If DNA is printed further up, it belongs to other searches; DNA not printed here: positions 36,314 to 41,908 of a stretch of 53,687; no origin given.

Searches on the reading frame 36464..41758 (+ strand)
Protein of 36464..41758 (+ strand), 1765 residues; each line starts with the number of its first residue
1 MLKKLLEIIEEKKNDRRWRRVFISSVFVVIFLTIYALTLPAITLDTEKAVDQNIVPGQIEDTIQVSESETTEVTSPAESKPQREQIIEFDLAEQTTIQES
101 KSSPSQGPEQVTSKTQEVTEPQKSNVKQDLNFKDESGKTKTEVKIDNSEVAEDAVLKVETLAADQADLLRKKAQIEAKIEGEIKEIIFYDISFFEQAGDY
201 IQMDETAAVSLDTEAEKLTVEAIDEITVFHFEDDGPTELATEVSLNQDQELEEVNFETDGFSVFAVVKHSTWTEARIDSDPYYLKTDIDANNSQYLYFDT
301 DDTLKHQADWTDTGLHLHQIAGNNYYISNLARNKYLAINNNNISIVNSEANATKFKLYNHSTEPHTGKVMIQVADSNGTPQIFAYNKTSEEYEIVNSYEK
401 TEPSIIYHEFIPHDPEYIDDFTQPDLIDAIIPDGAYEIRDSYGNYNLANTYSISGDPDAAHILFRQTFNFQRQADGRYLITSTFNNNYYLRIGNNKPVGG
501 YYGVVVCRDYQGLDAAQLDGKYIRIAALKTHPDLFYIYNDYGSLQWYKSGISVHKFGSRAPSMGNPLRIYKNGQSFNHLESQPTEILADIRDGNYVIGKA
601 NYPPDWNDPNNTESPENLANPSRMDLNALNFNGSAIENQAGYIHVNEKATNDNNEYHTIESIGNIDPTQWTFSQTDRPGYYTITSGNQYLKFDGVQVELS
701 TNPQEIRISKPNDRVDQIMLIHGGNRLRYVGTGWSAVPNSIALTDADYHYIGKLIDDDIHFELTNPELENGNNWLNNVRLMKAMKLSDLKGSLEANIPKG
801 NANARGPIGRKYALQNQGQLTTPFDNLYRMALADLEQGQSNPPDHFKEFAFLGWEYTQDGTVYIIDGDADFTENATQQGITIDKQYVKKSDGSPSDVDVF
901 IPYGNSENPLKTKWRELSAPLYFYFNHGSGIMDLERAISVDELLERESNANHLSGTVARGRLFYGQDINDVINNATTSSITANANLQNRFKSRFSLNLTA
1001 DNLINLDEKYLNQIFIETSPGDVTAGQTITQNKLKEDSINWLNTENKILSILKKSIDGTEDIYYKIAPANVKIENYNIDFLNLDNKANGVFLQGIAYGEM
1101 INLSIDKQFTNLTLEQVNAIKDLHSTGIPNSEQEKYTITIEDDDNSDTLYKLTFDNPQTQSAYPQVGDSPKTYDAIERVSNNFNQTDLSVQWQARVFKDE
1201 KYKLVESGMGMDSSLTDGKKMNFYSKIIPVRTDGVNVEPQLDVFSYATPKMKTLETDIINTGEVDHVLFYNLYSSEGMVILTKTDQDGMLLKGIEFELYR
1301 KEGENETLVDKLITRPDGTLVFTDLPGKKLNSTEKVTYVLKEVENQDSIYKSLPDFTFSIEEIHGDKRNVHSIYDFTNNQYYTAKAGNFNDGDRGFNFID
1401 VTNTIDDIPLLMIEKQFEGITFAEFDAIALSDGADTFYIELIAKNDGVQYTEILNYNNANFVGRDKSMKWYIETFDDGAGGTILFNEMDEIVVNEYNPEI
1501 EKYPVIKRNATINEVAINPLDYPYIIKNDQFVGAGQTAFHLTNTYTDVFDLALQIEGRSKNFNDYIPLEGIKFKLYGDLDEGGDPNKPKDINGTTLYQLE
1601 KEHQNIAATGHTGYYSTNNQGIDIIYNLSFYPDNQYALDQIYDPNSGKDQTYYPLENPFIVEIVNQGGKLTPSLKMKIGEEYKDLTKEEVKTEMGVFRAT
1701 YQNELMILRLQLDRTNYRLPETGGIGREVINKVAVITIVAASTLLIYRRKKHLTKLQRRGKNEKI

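Call 3: search_protein_families(library=pfam, proteins=[window:36464-41758:+], max_evalue=1)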
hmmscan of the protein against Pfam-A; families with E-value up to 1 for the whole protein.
window:36464-41758:+ (1765 aa): 5 families
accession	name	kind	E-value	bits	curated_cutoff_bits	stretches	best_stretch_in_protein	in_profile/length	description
PF17802.7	SpaA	-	1.3e-06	28.9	23.1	1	1278-1360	2-76/91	Prealbumin-like fold domain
PF16775.10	ZoocinA_TRD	-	0.02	15.5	27.4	0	306-376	26-101/106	Target recognition domain of lytic exoenzyme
PF13431.12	TPR_17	-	0.053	14.2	24.4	0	440-461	12-33/34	Tetratricopeptide repeat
PF14200.12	RicinB_lectin_2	-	0.077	14.1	25.6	0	321-397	11-67/89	Ricin-type beta-trefoil lectin domain-like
PF09917.15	DUF2147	-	0.14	13.2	27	1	1615-1648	46-79/112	Uncharacterized protein conserved in bacteria (DUF2147)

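Call 53: search_protein_families(library=ncbifam, proteins=[window:36464-41758:+], max_evalue=0.001)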
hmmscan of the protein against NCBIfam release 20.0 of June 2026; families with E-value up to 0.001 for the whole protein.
window:36464-41758:+ (1765 aa): 0 families
